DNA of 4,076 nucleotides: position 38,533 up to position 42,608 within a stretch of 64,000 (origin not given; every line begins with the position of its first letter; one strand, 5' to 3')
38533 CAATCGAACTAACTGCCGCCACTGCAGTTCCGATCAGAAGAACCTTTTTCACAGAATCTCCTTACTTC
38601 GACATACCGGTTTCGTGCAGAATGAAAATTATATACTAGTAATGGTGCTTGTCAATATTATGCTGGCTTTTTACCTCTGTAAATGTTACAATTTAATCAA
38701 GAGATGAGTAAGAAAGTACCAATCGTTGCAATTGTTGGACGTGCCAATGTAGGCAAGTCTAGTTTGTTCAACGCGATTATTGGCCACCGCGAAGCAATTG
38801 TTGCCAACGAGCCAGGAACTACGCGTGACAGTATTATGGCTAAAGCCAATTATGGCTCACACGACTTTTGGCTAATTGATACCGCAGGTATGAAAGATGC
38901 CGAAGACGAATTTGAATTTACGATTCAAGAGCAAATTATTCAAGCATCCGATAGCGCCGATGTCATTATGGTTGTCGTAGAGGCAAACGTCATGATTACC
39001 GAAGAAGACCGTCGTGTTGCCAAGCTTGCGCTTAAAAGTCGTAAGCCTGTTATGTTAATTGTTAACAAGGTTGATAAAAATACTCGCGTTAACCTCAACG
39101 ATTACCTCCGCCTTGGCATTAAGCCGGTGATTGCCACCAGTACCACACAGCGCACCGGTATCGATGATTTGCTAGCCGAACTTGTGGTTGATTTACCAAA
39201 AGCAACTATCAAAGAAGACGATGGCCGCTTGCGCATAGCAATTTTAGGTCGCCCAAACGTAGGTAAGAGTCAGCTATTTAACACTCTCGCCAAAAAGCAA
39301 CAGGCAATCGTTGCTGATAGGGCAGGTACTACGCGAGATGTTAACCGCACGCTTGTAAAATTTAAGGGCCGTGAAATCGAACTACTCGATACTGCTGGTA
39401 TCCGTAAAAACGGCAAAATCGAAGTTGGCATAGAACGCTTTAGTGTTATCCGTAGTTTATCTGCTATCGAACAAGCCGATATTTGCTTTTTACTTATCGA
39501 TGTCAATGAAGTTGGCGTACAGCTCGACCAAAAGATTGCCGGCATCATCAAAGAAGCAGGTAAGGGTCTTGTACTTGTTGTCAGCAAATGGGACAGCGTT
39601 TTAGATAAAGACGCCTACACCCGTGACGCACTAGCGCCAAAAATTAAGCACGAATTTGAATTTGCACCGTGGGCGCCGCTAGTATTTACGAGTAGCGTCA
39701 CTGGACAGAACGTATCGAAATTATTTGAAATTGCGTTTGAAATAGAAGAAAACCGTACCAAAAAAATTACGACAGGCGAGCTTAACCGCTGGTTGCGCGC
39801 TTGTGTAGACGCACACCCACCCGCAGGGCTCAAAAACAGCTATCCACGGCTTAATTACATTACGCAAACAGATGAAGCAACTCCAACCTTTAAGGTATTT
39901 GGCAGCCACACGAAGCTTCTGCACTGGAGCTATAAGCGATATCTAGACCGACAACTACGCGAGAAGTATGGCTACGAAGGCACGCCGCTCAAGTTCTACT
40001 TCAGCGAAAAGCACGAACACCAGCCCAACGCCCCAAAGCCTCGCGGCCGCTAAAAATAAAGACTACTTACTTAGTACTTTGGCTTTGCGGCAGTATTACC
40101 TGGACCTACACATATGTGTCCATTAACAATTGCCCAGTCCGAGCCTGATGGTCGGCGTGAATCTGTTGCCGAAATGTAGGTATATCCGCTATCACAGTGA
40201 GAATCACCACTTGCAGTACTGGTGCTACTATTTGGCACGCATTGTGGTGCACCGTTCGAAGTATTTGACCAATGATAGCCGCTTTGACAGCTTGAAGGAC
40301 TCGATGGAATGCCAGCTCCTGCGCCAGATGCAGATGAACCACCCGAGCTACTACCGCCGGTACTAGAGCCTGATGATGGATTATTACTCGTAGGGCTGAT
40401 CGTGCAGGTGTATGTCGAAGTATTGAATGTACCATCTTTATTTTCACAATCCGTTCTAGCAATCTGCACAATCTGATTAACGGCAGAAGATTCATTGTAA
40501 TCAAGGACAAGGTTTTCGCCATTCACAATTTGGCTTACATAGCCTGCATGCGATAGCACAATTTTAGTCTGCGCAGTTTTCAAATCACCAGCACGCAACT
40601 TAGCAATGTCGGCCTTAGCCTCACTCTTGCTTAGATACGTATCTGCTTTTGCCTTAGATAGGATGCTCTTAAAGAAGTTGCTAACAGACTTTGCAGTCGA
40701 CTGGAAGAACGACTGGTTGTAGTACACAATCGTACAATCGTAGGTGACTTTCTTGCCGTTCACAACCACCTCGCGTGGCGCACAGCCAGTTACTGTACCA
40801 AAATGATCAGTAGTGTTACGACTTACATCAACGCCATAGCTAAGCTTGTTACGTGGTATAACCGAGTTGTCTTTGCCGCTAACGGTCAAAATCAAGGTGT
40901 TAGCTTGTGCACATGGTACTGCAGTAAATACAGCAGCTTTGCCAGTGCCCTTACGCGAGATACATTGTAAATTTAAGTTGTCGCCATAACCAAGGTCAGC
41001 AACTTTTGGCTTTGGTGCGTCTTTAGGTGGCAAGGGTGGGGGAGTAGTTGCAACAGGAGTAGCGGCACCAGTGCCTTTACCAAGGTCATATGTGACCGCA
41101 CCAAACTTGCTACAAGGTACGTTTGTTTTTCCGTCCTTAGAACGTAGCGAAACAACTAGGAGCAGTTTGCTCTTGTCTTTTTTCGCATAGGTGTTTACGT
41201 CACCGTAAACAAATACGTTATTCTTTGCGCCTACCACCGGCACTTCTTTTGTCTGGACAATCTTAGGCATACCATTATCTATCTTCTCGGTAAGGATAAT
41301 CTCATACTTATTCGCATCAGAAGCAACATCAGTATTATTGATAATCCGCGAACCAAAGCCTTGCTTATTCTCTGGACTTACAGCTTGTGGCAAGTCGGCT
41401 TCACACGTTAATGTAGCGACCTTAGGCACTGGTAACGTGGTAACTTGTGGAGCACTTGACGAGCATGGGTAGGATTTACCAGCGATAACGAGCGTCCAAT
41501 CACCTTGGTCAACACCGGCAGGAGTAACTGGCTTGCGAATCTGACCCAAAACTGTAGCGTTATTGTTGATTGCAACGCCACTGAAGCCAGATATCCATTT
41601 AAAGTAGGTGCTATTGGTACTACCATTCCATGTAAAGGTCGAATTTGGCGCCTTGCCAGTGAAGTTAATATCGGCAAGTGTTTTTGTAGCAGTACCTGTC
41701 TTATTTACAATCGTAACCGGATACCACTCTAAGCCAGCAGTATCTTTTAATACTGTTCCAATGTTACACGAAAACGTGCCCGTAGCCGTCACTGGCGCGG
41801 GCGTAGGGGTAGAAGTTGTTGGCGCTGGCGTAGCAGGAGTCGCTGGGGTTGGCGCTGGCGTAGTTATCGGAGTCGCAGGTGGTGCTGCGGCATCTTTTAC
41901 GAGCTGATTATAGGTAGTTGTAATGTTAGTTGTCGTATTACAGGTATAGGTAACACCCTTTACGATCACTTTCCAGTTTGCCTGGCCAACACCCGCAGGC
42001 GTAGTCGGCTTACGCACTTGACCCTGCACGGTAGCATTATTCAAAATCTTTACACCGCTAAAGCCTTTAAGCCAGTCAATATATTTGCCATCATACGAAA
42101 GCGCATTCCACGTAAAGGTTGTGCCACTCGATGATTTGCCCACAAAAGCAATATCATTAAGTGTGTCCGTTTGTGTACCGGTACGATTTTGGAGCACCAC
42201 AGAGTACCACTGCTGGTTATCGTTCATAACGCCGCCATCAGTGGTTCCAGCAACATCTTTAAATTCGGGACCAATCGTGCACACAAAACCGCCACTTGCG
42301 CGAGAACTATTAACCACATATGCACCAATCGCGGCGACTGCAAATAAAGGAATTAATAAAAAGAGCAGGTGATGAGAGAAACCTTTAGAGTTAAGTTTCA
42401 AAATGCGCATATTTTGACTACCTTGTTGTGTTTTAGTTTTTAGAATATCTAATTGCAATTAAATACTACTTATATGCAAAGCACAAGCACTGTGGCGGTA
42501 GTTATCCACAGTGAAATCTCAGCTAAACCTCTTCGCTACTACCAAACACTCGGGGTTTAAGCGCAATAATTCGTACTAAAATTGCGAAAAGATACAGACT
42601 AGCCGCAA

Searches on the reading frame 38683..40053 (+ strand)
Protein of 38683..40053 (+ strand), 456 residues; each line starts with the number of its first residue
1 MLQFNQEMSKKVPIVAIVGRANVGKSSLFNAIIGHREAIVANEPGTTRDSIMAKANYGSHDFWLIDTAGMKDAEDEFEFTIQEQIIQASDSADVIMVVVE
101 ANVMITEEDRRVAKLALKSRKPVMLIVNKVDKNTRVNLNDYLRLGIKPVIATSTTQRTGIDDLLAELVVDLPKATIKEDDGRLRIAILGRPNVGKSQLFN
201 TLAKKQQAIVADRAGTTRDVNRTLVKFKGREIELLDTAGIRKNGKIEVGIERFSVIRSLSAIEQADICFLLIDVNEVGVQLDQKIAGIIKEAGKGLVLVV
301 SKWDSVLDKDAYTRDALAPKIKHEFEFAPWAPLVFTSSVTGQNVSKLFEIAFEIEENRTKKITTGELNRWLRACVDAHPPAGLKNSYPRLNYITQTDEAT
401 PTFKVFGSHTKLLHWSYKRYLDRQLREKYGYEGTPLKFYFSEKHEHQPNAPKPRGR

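Call 6: search_protein_families(library=pfam, proteins=[window:38683-40053:+], max_evalue=1)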
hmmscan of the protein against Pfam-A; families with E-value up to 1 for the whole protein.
window:38683-40053:+ (456 aa): 24 families
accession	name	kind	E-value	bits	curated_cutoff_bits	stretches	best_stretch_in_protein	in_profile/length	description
PF01926.29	MMR_HSR1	-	1.1e-54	183.8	21.9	2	15-129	2-113/113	50S ribosome-binding GTPase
PF02421.24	FeoB_N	-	1.1e-26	93.7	27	2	15-166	3-155/156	Ferrous iron transport protein B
PF14714.11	KH_dom-like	-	3.1e-24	85.5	27.3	1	361-440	1-80/81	KH-domain-like of EngA bacterial GTPase enzymes, C-terminal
PF00009.33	GTP_EFTU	-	9.3e-17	61.7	26.5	2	12-139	3-140/188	Elongation factor Tu GTP binding domain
PF04548.22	AIG1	-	2.3e-12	47.1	27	2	16-115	4-106/212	AIG1 family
PF00350.29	Dynamin_N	-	2.6e-12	47.5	27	2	60-129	101-166/168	Dynamin family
PF03193.22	RsgA_GTPase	-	1e-08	35.7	30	2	13-72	107-170/174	RsgA GTPase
PF00071.28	Ras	-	1.1e-06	28.7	21.6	2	185-277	2-84/162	Ras family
PF08477.19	Roc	-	1.3e-05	25.9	27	2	15-131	2-119/119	Ras of Complex, Roc, domain of DAPkinase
PF00005.33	ABC_tran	-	1.9e-05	25.7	25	1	14-38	13-37/137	ABC transporter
PF09439.16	SRPRB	-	7.4e-05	22.6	25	1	11-102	2-83/178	Signal recognition particle receptor beta subunit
PF02492.25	cobW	-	0.00081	19.5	20.7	1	58-137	82-160/180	CobW/HypB/UreG, nucleotide-binding domain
PF10662.15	PduV-EutP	-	0.00094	19.4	21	1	81-165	53-139/143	Ethanolamine utilisation - propanediol utilisation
PF05621.17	TniB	-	0.0024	17.8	22.4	0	184-214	37-66/189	Bacterial TniB protein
PF02263.25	GBP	-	0.016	14.9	21.1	1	7-72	16-86/264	Guanylate-binding protein, N-terminal domain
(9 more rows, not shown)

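Call 14: find_related_loci(query=window:38683-40053:+, collection=genome_contigs, flank=6000)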
Query window:38683-40053:+ (456 aa) in genome_contigs; peptide patterns used: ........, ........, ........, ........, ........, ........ (x = any residue, [..] = any of these).
516 stretches matched a pattern; 441 encode a relative of the query (tblastn E <= 1e-3); the best 80 are kept; 80 distinct loci.
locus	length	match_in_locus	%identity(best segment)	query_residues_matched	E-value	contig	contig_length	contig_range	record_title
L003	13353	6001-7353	88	6-456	0e+0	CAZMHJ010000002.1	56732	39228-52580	MAG TPA_asm: uncultured Candidatus Saccharibacteria bacterium isolate SRP170004_co1_605 genome assembly, contig: NODE_65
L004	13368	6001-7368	87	1-456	0e+0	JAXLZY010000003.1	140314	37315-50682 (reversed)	MAG: Candidatus Saccharimonadales bacterium isolate STL-PAT14 C2.246.fa-3, whole genome shotgun sequence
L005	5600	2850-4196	83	8-456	0e+0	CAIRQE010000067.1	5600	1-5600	uncultured bacterium isolate KR2_bin-0756 genome assembly, contig: bin-0756:067/136, whole genome shotgun sequence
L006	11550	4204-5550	83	8-456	0e+0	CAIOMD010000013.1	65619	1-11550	uncultured Candidatus Saccharibacteria bacterium isolate AM-lipid-02-D3_bin-0353 genome assembly, contig: bin-0353:13/13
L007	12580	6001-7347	82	8-456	0e+0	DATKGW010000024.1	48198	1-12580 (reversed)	MAG TPA_asm: Patescibacteria group bacterium isolate SMAG_U14561 k141_71281, whole genome shotgun sequence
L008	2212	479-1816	79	7-452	0e+0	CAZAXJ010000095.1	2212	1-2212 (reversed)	MAG TPA_asm: uncultured Candidatus Saccharibacteria bacterium isolate SRP292972_co3_111 genome assembly, contig: NODE_16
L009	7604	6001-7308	75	8-443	0e+0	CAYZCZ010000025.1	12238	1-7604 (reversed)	MAG TPA_asm: uncultured Candidatus Saccharibacteria bacterium isolate SRP286056_co1_207 genome assembly, contig: NODE_65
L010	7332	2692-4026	74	1-445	0e+0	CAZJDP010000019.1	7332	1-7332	MAG TPA_asm: uncultured Candidatus Saccharibacteria bacterium isolate SRP135725_co1_140 genome assembly, contig: NODE_15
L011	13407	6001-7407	71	8-443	0e+0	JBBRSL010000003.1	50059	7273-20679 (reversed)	MAG: Candidatus Saccharimonadales bacterium isolate La2_metabat2.071 La2_metabat2.071_K_1690225L50059_cov_12.0000, whole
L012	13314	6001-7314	72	8-445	0e+0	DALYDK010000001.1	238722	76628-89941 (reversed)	MAG TPA_asm: Candidatus Saccharibacteria bacterium isolate CTOTU14225 NODE_2_length_238722_cov_10.684192, whole genome s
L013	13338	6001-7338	72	9-453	0e+0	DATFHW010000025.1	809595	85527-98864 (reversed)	MAG TPA_asm: Candidatus Saccharimonadales bacterium isolate SMAG_U8699 k141_2568195, whole genome shotgun sequence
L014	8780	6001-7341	73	8-453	0e+0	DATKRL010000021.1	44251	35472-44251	MAG TPA_asm: Candidatus Dormiibacterota bacterium isolate SMAG_U14027 k141_147697, whole genome shotgun sequence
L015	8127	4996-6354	72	2-453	0e+0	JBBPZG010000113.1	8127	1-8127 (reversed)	MAG: Candidatus Saccharimonadales bacterium isolate bin.36 bin.36_S4Ck141_687764_length_8127_cov_11.0098, whole genome s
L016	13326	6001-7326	72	8-448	0e+0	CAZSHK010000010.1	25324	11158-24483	MAG TPA_asm: uncultured Candidatus Saccharibacteria bacterium isolate SRP200132_co1_696 genome assembly, contig: NODE_33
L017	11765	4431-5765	72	10-453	0e+0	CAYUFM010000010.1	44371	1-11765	MAG TPA_asm: uncultured Candidatus Saccharibacteria bacterium isolate SRP286056_co1_255 genome assembly, contig: NODE_83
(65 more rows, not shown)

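Call 62: search_protein_families(library=pfam, alignment_id=A7, max_evalue=0.001)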
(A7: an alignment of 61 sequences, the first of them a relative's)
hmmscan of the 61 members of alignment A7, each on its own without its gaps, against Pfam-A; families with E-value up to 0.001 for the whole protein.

A. member 1, L003:4748-5506:- (252 aa): 0 families

B. families by the number of members that match (of 61 scanned): 26 families (the first 25 are shown)
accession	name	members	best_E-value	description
PF02518.31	HATPase_c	3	2.4e-24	Histidine kinase-, DNA gyrase B-, and HSP90-like ATPase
PF00512.31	HisKA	3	7.4e-14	His Kinase A (phospho-acceptor) domain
PF00989.32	PAS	3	2.5e-08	PAS fold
PF13426.13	PAS_9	3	7.3e-07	PAS domain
PF00800.23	PDT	2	4.8e-50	Prephenate dehydratase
PF00652.28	Ricin_B_lectin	2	2e-17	Ricin-type beta-trefoil lectin domain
PF13545.12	HTH_Crp_2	2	8.3e-15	Crp-like helix-turn-helix domain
PF17957.7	Big_7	2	1.5e-12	Bacterial Ig domain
PF00325.26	Crp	2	7.7e-12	Bacterial regulatory proteins, crp family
PF14200.12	RicinB_lectin_2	2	2.5e-11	Ricin-type beta-trefoil lectin domain-like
PF03372.29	Exo_endo_phos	2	6.6e-11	Endonuclease/Exonuclease/phosphatase family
PF00027.35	cNMP_binding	2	1.6e-09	Cyclic nucleotide-binding domain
PF00795.27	CN_hydrolase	2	3.3e-08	Carbon-nitrogen hydrolase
PF13412.12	HTH_24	2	9.3e-06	Winged helix-turn-helix DNA-binding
PF01047.28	MarR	2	1.2e-05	MarR family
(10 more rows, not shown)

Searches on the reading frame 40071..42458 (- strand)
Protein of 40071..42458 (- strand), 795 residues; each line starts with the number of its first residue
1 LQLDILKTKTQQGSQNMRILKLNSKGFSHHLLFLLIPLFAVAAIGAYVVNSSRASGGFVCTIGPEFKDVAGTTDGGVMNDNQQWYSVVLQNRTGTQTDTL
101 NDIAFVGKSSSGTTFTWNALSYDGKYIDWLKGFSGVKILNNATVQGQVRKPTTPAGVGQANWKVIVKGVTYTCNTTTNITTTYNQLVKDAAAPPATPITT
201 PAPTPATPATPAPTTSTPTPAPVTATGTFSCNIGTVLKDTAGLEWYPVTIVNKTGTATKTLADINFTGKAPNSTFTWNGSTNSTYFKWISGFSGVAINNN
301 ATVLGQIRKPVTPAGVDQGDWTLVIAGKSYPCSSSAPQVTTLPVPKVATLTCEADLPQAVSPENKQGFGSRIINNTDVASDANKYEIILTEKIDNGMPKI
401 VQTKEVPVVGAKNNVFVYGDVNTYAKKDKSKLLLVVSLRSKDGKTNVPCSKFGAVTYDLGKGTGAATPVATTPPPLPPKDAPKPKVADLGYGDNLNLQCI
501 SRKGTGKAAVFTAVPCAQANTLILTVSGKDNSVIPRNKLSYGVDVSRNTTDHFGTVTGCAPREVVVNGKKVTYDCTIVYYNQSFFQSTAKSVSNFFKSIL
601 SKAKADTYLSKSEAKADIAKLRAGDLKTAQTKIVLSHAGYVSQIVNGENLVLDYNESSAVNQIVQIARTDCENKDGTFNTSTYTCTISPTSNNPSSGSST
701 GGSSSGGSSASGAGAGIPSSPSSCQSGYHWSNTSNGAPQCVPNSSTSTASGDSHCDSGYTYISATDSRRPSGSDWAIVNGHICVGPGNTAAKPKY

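Call 6: search_protein_families(library=pfam, proteins=[window:40071-42458:-], max_evalue=1)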
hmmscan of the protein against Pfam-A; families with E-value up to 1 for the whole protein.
window:40071-42458:- (795 aa): 2 families
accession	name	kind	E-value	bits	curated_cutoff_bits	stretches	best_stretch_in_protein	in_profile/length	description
PF00853.24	Runt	-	0.13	12.4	27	1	67-116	45-97/129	Runt domain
PF04625.18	DEC-1_N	-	0.5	9.8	29.2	0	194-225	120-151/403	DEC-1 protein, N-terminal region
